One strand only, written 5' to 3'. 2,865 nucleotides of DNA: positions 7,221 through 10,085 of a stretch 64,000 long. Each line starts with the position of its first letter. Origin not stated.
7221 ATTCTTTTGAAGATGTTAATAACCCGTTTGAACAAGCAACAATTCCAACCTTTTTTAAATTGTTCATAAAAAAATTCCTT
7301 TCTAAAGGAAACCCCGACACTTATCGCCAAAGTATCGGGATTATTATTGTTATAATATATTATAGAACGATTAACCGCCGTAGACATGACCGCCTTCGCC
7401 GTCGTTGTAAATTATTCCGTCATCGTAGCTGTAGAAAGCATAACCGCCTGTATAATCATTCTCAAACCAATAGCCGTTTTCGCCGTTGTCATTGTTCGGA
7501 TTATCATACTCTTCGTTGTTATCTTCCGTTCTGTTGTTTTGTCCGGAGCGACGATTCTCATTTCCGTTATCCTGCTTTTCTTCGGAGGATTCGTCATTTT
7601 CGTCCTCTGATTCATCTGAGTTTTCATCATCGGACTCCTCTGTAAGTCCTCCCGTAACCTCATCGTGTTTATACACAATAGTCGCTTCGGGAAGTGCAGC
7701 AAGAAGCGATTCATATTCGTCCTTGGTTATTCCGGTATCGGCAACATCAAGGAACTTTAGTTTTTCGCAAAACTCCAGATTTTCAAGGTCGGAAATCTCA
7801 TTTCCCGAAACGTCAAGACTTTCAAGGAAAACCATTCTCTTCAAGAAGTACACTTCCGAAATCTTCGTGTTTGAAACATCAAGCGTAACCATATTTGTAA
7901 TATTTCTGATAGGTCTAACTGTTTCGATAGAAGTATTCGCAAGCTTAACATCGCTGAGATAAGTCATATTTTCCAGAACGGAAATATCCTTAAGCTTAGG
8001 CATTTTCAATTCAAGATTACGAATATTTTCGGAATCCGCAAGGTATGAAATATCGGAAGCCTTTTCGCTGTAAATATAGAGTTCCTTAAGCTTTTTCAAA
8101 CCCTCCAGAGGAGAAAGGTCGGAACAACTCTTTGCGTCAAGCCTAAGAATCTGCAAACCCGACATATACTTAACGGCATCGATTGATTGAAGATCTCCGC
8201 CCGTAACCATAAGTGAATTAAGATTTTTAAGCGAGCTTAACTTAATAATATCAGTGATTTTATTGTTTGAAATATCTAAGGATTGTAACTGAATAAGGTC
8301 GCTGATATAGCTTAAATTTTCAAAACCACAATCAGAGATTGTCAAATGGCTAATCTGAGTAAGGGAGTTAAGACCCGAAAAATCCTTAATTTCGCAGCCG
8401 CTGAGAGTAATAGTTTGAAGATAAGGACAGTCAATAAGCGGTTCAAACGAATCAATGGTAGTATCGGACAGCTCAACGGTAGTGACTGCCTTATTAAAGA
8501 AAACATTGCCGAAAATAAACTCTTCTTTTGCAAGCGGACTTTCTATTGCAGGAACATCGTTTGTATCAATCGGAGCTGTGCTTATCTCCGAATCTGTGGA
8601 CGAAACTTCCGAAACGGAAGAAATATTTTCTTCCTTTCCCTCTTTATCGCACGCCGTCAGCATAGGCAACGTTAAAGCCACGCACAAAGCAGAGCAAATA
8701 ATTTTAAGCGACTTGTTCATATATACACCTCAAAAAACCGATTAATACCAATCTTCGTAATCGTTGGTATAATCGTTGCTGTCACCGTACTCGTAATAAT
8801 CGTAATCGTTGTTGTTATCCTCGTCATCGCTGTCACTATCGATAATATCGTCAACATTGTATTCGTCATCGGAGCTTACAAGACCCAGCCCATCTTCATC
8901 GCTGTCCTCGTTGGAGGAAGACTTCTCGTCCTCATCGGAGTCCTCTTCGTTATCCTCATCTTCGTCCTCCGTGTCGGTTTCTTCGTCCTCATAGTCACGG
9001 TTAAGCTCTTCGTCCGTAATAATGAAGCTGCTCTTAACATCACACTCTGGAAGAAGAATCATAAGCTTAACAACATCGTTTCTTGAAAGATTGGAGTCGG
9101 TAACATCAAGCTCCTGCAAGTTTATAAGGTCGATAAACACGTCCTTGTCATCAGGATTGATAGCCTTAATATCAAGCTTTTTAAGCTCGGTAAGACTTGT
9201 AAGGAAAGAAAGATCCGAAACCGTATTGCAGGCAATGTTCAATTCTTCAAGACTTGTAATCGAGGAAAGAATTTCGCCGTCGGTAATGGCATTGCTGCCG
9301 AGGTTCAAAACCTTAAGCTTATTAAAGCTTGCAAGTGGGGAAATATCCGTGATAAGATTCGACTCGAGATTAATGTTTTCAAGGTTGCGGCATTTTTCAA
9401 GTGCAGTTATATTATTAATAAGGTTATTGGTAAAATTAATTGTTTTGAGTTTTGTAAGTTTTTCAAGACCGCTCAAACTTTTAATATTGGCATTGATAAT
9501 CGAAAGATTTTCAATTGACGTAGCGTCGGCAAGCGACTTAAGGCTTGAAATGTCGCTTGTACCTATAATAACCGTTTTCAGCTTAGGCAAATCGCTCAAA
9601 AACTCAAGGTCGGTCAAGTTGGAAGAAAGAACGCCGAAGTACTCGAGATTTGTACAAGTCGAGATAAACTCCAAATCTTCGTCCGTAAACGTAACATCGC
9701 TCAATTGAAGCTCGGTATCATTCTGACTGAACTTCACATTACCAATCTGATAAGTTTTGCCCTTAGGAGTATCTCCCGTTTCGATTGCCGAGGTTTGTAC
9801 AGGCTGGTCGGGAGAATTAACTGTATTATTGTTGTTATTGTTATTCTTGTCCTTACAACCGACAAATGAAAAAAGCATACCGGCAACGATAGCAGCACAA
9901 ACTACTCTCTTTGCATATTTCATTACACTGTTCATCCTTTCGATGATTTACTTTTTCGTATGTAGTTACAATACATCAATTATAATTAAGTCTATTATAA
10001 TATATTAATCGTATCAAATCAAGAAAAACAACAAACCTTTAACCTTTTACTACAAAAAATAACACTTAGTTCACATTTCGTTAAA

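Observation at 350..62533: Dense MITE-like family: 10 copies in 64 kb, ~31-bp TIRs, invariant 3-bp TAA/TTA target duplication, no transposase in window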

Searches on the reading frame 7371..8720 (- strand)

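Call 94: search_protein_families(library=pfam, proteins=[window:7371-8720:-], max_evalue=0.00001)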
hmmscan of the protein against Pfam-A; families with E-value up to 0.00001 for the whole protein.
window:7371-8720:- (449 aa): 6 families
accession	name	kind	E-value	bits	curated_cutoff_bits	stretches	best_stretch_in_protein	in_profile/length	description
PF12799.13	LRR_4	-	1.9e-26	91.9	27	0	144-177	2-39/44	Leucine Rich repeats (2 copies)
PF23952.1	LRR_EndoS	-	7.2e-13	49.2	27.9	1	100-187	24-106/116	Endo-beta-N-acetylglucosaminidase EndoS LRR domain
PF23598.1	LRR_14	-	9.7e-11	41.4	40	1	84-224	7-153/353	Leucine-rich repeat region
PF13855.12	LRR_8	-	2.1e-09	37.4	27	0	139-173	21-57/61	Leucine rich repeat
PF13516.12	LRR_6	-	2e-08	34.1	23.4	0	298-311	4-17/24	Leucine Rich repeat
PF14580.12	LRR_9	-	9.1e-06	25.8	30.5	0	276-346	20-90/175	Leucine-rich repeat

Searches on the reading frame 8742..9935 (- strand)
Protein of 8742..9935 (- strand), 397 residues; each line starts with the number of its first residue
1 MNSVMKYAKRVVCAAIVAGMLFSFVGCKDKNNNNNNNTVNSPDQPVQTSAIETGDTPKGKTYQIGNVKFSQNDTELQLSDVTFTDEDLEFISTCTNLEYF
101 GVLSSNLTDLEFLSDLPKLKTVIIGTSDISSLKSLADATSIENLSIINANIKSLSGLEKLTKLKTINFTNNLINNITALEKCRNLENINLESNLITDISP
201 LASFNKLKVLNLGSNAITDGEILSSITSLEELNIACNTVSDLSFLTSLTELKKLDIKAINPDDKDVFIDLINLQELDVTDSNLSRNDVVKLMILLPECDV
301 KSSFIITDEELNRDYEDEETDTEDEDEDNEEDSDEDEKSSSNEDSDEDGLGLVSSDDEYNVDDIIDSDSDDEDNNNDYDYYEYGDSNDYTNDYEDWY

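Call 94: search_protein_families(library=pfam, proteins=[window:8742-9935:-], max_evalue=0.00001)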
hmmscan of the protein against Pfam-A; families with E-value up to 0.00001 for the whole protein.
window:8742-9935:- (397 aa): 2 families
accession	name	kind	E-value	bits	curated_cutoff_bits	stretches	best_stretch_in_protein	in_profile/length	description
PF12799.13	LRR_4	-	2.5e-20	72.5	27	1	184-219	2-38/44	Leucine Rich repeats (2 copies)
PF13855.12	LRR_8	-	1.5e-06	28.3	27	0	183-235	1-57/61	Leucine rich repeat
